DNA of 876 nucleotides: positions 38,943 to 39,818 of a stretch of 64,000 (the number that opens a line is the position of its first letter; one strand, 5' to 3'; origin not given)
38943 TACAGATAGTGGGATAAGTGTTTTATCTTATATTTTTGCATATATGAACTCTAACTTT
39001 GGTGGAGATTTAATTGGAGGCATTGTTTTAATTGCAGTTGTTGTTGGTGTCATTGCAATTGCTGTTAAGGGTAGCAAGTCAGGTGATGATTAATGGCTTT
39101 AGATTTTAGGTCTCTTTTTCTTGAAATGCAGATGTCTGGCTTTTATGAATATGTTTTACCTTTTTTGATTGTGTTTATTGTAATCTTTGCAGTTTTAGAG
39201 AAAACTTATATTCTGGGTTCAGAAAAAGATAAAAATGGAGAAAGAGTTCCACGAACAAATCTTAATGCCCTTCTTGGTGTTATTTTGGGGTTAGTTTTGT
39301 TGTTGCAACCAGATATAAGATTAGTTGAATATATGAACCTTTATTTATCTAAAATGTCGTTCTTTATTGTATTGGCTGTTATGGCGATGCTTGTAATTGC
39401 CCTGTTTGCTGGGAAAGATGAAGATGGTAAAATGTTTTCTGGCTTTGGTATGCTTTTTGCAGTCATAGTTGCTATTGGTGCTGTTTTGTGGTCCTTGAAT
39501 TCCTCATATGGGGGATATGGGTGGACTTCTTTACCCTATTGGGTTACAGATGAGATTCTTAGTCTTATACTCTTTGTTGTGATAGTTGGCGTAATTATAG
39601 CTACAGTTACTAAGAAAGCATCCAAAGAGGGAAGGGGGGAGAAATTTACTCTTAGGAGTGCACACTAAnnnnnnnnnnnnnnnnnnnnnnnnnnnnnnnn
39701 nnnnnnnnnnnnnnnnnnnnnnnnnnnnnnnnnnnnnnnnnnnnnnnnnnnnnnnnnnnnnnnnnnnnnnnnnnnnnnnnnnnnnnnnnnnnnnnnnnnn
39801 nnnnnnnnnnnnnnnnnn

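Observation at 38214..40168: Uncharacterised operon: PRC-barrel protein plus three tandem paralogous multipass membrane proteins with a conserved N-terminal motif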

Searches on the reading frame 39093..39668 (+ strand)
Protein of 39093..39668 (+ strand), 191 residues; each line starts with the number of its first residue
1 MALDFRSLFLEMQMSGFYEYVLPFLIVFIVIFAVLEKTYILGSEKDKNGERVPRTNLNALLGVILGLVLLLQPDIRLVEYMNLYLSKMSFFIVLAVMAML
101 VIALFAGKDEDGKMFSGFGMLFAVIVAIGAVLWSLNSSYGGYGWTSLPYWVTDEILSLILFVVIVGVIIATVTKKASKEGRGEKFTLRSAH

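Call 3: search_protein_families(library=pfam, proteins=[window:39093-39668:+], max_evalue=1)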
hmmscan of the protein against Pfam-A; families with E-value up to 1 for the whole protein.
window:39093-39668:+ (191 aa): 7 families
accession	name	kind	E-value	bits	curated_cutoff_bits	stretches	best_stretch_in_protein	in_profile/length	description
PF13567.11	DUF4131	-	0.085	13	31.6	1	89-188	6-89/165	Domain of unknown function (DUF4131)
PF11992.13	TgpA_N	-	0.17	11.3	30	1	15-105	11-91/333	TgpA N-terminal domain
PF10864.13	DUF2663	-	0.33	11.7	25.2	0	49-114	16-81/127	Protein of unknown function (DUF2663)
PF18949.5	DUF5693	-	0.34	9.8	29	1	59-164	320-415/609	Family of unknown function (DUF5693)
PF10694.14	DUF2500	-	0.38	11.7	33.5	0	159-184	2-29/102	Protein of unknown function (DUF2500)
PF12730.13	ABC2_membrane_4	-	0.44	10.9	27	0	116-173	101-162/179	ABC-2 family transporter protein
PF04276.17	DUF443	-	0.79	9.9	26.2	1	6-105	12-109/202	Protein of unknown function (DUF443)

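Call 4: search_protein_families(library=ncbifam, proteins=[window:39093-39668:+], max_evalue=1)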
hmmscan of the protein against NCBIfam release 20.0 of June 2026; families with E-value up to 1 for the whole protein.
window:39093-39668:+ (191 aa): 2 families
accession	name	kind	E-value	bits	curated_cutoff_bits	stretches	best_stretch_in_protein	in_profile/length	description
NF010723.1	PRK14125.1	equivalog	0.0058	16.6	60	1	86-143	2-54/87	cell division suppressor protein YneA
NF008102.0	PRK10847.1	equivalog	0.13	12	236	1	110-169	147-202/219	DedA family protein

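Call 11: find_homologous_proteins(query=window:39093-39668:+)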
Query window:39093-39668:+ (191 aa): 15 proteins with E <= 0.001 among 1584 candidates.
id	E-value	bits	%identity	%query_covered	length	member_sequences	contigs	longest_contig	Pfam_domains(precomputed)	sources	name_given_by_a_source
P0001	1.1e-98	346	84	100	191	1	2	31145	-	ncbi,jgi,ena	-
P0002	1.6e-93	330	82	100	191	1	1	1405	-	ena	-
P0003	1.0e-41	161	54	92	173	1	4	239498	-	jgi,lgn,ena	jgi:hypothetical protein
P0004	3.0e-32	130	48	77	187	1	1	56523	-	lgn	-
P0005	8.3e-21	93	33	100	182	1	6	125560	-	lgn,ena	-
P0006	3.0e-13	68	31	86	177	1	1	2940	-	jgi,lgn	jgi:hypothetical protein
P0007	5.2e-11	61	32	90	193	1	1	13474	-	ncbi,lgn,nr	ncbi:hypothetical protein K9L97_06000 [Candidatus Woesearchaeota archaeon]|nr:hypothetical protein [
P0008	3.2e-10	58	32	71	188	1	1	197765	-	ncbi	ncbi:hypothetical protein ACFLZ7_02855 [Nanoarchaeota archaeon]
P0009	1.3e-7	50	41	33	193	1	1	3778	-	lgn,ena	-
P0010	9.0e-7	47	34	51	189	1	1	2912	-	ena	-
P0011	1.1e-6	47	27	93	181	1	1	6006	-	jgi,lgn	-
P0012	2.1e-6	46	29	61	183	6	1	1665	-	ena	-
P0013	4.2e-6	45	34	43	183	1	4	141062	-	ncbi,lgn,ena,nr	ncbi:hypothetical protein ISS07_01970 [Candidatus Woesearchaeota archaeon]|nr:hypothetical protein [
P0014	1.5e-4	40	33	37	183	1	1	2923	-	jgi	-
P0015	5.7e-4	38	25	86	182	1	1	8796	-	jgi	jgi:hypothetical protein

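Call 16: find_encoding_contigs(protein=P0003, flank=8000, max_places=3)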
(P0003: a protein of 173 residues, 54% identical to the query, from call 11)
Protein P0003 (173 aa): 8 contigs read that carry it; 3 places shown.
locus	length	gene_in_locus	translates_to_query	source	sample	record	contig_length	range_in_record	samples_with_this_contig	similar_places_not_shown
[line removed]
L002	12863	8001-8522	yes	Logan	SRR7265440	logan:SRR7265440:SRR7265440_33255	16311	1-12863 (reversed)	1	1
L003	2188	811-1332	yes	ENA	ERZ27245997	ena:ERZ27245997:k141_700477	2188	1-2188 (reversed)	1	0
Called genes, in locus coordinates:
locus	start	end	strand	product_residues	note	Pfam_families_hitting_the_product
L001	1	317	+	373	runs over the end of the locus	PF07724:AAA_2 (weak), PF13191:AAA_16 (faint), PF00004:AAA, PF07728:AAA_5 (weak), PF17862:AAA_lid_3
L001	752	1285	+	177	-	PF10469:AKAP7_NLS (weak), PF02834:LigT_PEase, PF13563:2_5_RNA_ligase2, PF02834:LigT_PEase (weak)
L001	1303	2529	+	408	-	PF09471:Peptidase_M64 (weak)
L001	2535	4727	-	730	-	PF00270:DEAD, PF04851:ResIII, PF21210:RNA_helicase_helical, PF00271:Helicase_C, PF02732:ERCC4, PF12826:HHH_2, PF14520:HHH_5, PF00633:HHH (weak)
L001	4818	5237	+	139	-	-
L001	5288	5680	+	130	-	-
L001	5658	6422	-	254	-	-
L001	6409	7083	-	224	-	PF01963:TraB_PrgY_gumN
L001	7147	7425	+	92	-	PF05239:PRC (weak)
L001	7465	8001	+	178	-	-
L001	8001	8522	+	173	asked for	-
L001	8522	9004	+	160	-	-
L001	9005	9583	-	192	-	-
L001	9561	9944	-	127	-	-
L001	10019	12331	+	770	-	PF00437:T2SSE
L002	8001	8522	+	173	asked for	-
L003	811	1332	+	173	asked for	-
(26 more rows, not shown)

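Call 17: find_encoding_contigs(protein=P0008, flank=8000, max_places=2)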
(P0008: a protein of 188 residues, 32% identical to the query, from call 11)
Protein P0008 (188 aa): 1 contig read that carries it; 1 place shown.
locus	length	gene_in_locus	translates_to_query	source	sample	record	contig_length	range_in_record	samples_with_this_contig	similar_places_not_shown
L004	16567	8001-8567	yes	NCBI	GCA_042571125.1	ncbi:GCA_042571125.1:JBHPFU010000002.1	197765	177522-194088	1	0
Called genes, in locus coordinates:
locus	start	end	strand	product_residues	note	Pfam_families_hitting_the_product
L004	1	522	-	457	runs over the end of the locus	PF02934:GatB_N, PF02637:GatB_Yqey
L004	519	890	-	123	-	PF03819:MazG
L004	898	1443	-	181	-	-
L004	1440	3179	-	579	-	PF01336:tRNA_anti-codon, PF00152:tRNA-synt_2, PF02938:GAD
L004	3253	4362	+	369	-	PF01702:TGT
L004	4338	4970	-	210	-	PF13483:Lactamase_B_3, PF12706:Lactamase_B_2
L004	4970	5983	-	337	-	PF26233:NicX, PF02073:Peptidase_M29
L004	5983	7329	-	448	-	PF01425:Amidase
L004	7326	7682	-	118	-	PF01243:PNPOx_N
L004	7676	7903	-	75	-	-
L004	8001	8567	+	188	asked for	-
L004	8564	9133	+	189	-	-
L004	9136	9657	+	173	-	-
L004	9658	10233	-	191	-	-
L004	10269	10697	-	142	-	-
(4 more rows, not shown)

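Call 21: predict_structure(alignment_id=A2)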
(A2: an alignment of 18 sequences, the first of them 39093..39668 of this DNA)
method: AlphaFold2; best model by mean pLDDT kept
length: 191 residues; sequences in the alignment: 18
mean_pLDDT: 70.3   pTM: 0.47
mean pLDDT of the five models: 70.3, 67.3, 66.1, 66.0, 65.6
residues with pLDDT >= 90: 10; 70-90: 81; 50-70: 81; < 50: 19
segments of 3 or more residues with pLDDT < 50: 140-148, 180-185
pLDDT, mean of each block of 10 residues (from residue 1): 76 83 87 87 85 88 89 72 71 72 63 60 68 59 47 60 69 53 49 50
secondary structure, 60 per line:
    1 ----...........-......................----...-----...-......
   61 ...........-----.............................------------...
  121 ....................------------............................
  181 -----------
elements in order: H5-15 H17-38 E43-45 E51-53 H55-71 H77-105 H118-140 H153-180

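Call 25: search_protein_representatives(alignment_id=A2)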
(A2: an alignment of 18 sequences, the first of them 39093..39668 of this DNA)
Query: 18 sequences, 185 profile positions. Proteins with E-value up to 0.001 (for the whole library): 3066; up to 1e-10: 1679; up to 1e-30: 188. The best 150 are listed.
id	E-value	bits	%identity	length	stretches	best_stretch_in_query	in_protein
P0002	9.2e-58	211.2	-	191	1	2-183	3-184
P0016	7.1e-55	201.8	-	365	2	1-180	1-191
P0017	5.2e-54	199.0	-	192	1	3-182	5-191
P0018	1.2e-53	197.8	-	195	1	1-183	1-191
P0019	9.1e-53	194.9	-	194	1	1-178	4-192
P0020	2.1e-51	190.5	-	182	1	1-180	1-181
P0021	9.4e-51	188.3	-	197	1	2-180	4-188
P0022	2.3e-50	187.0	-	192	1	1-181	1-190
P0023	2.4e-49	183.8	-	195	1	1-182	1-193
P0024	1.1e-48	181.6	-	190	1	3-181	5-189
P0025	1.3e-48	181.3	-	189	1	3-183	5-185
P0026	2.9e-48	180.2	-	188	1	1-179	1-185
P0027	2.9e-48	180.2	-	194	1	1-181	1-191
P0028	3.2e-47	176.8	-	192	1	5-182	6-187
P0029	4.0e-47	176.5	-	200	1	3-179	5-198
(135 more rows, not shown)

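Call 29: search_protein_families(library=pfam, alignment_id=A3, max_evalue=0.01)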
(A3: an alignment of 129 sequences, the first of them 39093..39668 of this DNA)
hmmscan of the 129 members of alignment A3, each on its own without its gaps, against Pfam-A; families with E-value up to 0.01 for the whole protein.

A. member 1, window:39093-39668:+ (191 aa): 0 families

B. families by the number of members that match (of 129 scanned): 49 families (the first 25 are shown)
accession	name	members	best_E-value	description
PF01757.29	Acyl_transf_3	15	4.8e-08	Acyltransferase domain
PF09843.14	DUF2070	8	0.00022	Predicted membrane protein (DUF2070)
PF25592.1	DUF7937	4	0.0025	Domain of unknown function (DUF7937)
PF07695.17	7TMR-DISM_7TM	3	4.1e-06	7TM diverse intracellular signalling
PF06197.19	DUF998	2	1.9e-05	Protein of unknown function (DUF998)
PF20176.3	DUF6541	2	0.0018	Family of unknown function (DUF6541)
PF07690.21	MFS_1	2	0.0062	Major Facilitator Superfamily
PF01943.22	Polysacc_synt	1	3.8e-05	Polysaccharide biosynthesis protein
PF20517.3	TMEM127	1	4.6e-05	Transmembrane protein 127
PF23778.1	Phage_holin_2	1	0.00019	Putative phage holin family 2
PF17717.6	DUF5562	1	0.00037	Family of unknown function (DUF5562)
PF11862.13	DUF3382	1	0.00047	Domain of unknown function (DUF3382)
PF10101.14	DUF2339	1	0.00057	Predicted membrane protein (DUF2339)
PF03609.19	EII-Sor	1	0.00064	PTS system sorbose-specific iic component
PF07332.16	Phage_holin_3_6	1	0.0011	Putative Actinobacterial Holin-X, holin superfamily III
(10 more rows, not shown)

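Call 30: search_solved_structures(query=A3, max_evalue=1)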
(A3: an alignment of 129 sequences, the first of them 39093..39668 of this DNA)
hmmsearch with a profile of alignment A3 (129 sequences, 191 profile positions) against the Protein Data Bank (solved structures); distinct sequences matched with E-value up to 1: 0.

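Call 34: find_related_loci(query=A4, collection=genome_contigs, flank=10000)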
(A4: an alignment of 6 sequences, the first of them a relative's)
Query A4 (188 aa) in genome_contigs; peptide patterns used: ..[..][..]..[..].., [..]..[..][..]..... (x = any residue, [..] = any of these).
396 stretches matched a pattern; 352 encode a relative of the query (tblastn E <= 1e-3); the best 80 are kept; 80 distinct loci.
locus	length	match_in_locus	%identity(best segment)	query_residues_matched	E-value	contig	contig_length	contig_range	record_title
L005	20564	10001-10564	100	1-188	8e-119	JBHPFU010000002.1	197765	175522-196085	Nanoarchaeota archaeon isolate SAG AM-311-K19 NODE_2_length_197765_cov_32.056355, whole genome shotgun sequence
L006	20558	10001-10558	57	1-184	7e-66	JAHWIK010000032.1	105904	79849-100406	MAG: Candidatus Woesearchaeota archaeon isolate YT1_182 k127_61731115, whole genome shotgun sequence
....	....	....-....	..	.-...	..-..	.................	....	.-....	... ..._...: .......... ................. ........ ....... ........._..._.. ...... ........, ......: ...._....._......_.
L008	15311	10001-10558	57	1-188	2e-65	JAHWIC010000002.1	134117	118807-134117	MAG: Candidatus Woesearchaeota archaeon isolate Yap2000.bin4.8 contig-145_18, whole genome shotgun sequence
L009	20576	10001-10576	57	1-188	3e-65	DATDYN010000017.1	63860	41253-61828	MAG TPA_asm: Candidatus Nanoarchaeia archaeon isolate SMAG_U8166 k141_697122, whole genome shotgun sequence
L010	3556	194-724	56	5-181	8e-65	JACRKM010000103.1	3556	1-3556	MAG: Candidatus Woesearchaeota archaeon isolate NC_groundwater_1855_Pr3_B-0.1um_47_8 SR-2_scaffold_141_2440980, whole ge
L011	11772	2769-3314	57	4-187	1e-64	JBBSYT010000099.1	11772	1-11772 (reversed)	MAG: Nanoarchaeota archaeon isolate H51-bin127_1 H51_bin127_1_000000000099, whole genome shotgun sequence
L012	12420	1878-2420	57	4-186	2e-64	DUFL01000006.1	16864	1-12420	MAG TPA_asm: Candidatus Woesearchaeota archaeon isolate UBA10107 contig_18671, whole genome shotgun sequence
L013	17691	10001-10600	52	1-188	3e-63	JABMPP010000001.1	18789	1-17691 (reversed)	MAG: Candidatus Woesearchaeota archaeon isolate bin.305 k141_57782, whole genome shotgun sequence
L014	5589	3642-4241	54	1-188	7e-63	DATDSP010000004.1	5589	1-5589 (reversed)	MAG TPA_asm: Candidatus Nanoarchaeia archaeon isolate SMAG_U8006 k141_1510306, whole genome shotgun sequence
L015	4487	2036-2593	57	1-181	7e-63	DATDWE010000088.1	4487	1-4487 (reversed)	MAG TPA_asm: Candidatus Nanoarchaeia archaeon isolate SMAG_U8102 k141_503595, whole genome shotgun sequence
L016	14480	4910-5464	53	1-186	8e-61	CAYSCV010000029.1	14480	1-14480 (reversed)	MAG TPA_asm: uncultured Methanosarcinales archaeon isolate ERP125453_co2_216 genome assembly, contig: NODE_1568_length_1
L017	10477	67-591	58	5-182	1e-60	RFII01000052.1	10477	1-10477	MAG: Candidatus Woesearchaeota archaeon isolate J072 k99_994299, whole genome shotgun sequence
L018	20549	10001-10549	58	3-186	1e-60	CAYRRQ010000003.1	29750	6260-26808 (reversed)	MAG TPA_asm: uncultured Methanosarcinales archaeon isolate binchicken_co19_518 genome assembly, contig: NODE_2192_length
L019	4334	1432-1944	58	7-178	6e-60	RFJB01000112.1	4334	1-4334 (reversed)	MAG: Candidatus Woesearchaeota archaeon isolate J091 k99_974890, whole genome shotgun sequence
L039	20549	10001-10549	53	1-183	1e-54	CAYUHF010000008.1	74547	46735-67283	MAG TPA_asm: uncultured Methanosarcinales archaeon isolate SRP332253_co2_76 genome assembly, contig: NODE_248_length_745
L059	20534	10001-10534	49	5-182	9e-51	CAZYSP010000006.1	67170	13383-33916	MAG TPA_asm: uncultured Methanosarcinales archaeon isolate binchicken_co48_510 genome assembly, contig: NODE_479_length_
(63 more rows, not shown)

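Call 39: predict_structure(alignment_id=A3)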
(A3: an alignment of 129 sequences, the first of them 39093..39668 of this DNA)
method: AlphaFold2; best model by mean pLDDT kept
length: 191 residues; sequences in the alignment: 129
mean_pLDDT: 82.2   pTM: 0.54
mean pLDDT of the five models: 82.2, 81.0, 77.3, 77.0, 74.6
residues with pLDDT >= 90: 63; 70-90: 91; 50-70: 34; < 50: 3
segments of 3 or more residues with pLDDT < 50: none
pLDDT, mean of each block of 10 residues (from residue 1): 92 93 92 97 97 97 94 80 83 87 81 77 84 70 52 72 83 67 66 59
secondary structure, 60 per line:
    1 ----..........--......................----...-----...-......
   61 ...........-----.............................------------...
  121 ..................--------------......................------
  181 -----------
elements in order: H5-14 H17-38 E43-45 E51-53 H55-71 H77-105 H118-138 H153-174

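Call 52: search_protein_families(library=pfam, proteins=[L039:11732-13024:-, L039:13346-14731:-, L039:14728-16014:-, L039:16304-18517:-, L039:18665-20518:+, L059:13528-14196:-, L059:14412-15344:+, L059:15431-16291:+, L059:16766-17668:+, L059:18493-19752:+], max_evalue=0.0001)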
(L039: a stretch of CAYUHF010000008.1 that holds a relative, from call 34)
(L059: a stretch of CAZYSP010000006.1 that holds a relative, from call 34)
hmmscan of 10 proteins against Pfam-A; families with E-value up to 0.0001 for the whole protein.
L039:11732-13024:- (430 aa): 2 families
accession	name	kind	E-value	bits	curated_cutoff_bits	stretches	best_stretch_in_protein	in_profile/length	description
PF00152.25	tRNA-synt_2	-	3.9e-72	243.3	25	1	109-424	2-307/308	tRNA synthetases class II (D, K and N)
PF01336.31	tRNA_anti-codon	-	1.2e-13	51.2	27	1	17-95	1-75/75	OB-fold nucleic acid binding domain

L039:13346-14731:- (461 aa): 2 families
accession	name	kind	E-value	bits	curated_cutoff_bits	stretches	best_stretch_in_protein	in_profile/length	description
PF02934.20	GatB_N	-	6.6e-96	321.2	23.4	1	3-278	2-277/277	GatB/GatE catalytic domain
PF02637.23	GatB_Yqey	-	1.8e-36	125.7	27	1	318-460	3-147/148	GatB domain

L039:14728-16014:- (428 aa): 1 family
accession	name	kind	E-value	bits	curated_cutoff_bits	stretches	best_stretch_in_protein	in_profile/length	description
PF01425.27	Amidase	-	2e-98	330.8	27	1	26-420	42-444/445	Amidase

L039:16304-18517:- (737 aa): 4 families
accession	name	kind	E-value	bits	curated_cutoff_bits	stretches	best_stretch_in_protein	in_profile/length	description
PF00152.25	tRNA-synt_2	-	1.9e-112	375.7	25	1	122-554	2-308/308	tRNA synthetases class II (D, K and N)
PF04073.20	tRNA_edit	-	1.7e-30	106.1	25.5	1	608-727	1-123/123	Aminoacyl-tRNA editing domain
PF02938.19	GAD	-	1e-21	77.4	23.4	1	311-402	1-95/95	GAD domain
PF01336.31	tRNA_anti-codon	-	8.9e-18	64.4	27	1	19-104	1-75/75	OB-fold nucleic acid binding domain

L039:18665-20518:+ (617 aa): 2 families
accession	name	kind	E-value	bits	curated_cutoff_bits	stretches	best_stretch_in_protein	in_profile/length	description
PF01314.23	AFOR_C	-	8.2e-22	78.3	27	1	245-447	8-197/385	Aldehyde ferredoxin oxidoreductase, domains 2 & 3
PF02730.20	AFOR_N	-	5.6e-17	62.6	29.8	1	30-213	41-198/199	Aldehyde ferredoxin oxidoreductase, N-terminal domain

L059:13528-14196:- (222 aa): 0 families

L059:14412-15344:+ (310 aa): 2 families
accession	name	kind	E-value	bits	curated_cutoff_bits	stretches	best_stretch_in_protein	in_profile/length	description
PF02729.26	OTCace_N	-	3e-43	147.9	29.9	1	12-148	1-147/148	Aspartate/ornithine carbamoyltransferase, carbamoyl-P binding domain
PF00185.30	OTCace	-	3e-29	102.5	29.4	1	156-304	2-156/157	Aspartate/ornithine carbamoyltransferase, Asp/Orn binding domain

L059:15431-16291:+ (286 aa): 2 families
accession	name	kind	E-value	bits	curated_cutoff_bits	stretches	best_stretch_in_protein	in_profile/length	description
PF00924.24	MS_channel_2nd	-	2.1e-11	44.2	20.2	1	105-180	2-68/68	Mechanosensitive ion channel, beta-domain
PF21082.3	MS_channel_3rd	-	8.5e-06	26.6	21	1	189-262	3-79/88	Mechanosensitive ion channel MscS, C-terminal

L059:16766-17668:+ (300 aa): 2 families
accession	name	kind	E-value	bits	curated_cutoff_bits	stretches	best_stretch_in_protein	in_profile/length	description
PF01180.27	DHO_dh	-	7.2e-78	262.1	27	1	1-283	1-291/291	Dihydroorotate dehydrogenase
PF01207.24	Dus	-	1.3e-09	38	20.4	1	91-267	54-220/311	Dihydrouridine synthase (Dus)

L059:18493-19752:+ (419 aa): 2 families
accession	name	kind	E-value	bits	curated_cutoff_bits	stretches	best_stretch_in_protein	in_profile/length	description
PF01979.26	Amidohydro_1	-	1e-31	110.9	25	1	68-400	1-344/345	Amidohydrolase family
PF07969.17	Amidohydro_3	-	7.9e-14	52.4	29.7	1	321-402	404-472/472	Amidohydrolase family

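Call 61: find_homologous_proteins(query=A3, max_evalue=0.001)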
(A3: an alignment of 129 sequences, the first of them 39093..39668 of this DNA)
Query A3 (129 sequences) (191 aa, profile of the alignment): 571 proteins with E <= 0.001 among 8000 candidates; the best 120 are listed.
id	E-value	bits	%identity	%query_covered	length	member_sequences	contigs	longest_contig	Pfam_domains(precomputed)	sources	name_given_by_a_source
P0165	1.8e-68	248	30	68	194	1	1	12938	-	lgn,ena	-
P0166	3.8e-68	247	31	75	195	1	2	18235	-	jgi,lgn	-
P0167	6.9e-68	246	32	72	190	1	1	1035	-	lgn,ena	-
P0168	1.1e-66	242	28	93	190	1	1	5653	-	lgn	-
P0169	1.7e-66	242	37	35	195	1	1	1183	-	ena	-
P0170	2.5e-66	241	34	79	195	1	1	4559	-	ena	-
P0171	5.0e-66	240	32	76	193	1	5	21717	-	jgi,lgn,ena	jgi:hypothetical protein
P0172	5.2e-66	240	29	94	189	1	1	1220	-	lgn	-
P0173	6.3e-66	240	32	67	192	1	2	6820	-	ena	-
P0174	6.7e-66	240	29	96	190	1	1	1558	-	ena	-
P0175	1.2e-65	239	32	88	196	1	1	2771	-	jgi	-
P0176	1.7e-65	239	32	61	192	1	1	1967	-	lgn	-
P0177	2.2e-65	238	30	87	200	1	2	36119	-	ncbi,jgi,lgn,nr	ncbi:hypothetical protein HQ529_00040 [Candidatus Woesearchaeota archaeon]|nr:hypothetical protein [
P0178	2.7e-65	238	31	88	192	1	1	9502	-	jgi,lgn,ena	-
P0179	4.3e-65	237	28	91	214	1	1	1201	PF01757.29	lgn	-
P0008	4.9e-65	237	32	71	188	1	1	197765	-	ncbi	ncbi:hypothetical protein ACFLZ7_02855 [Nanoarchaeota archaeon]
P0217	1.6e-62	229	30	96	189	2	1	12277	PF01757.29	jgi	jgi:hypothetical protein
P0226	2.3e-62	228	32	70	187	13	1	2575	PF20517.4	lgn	-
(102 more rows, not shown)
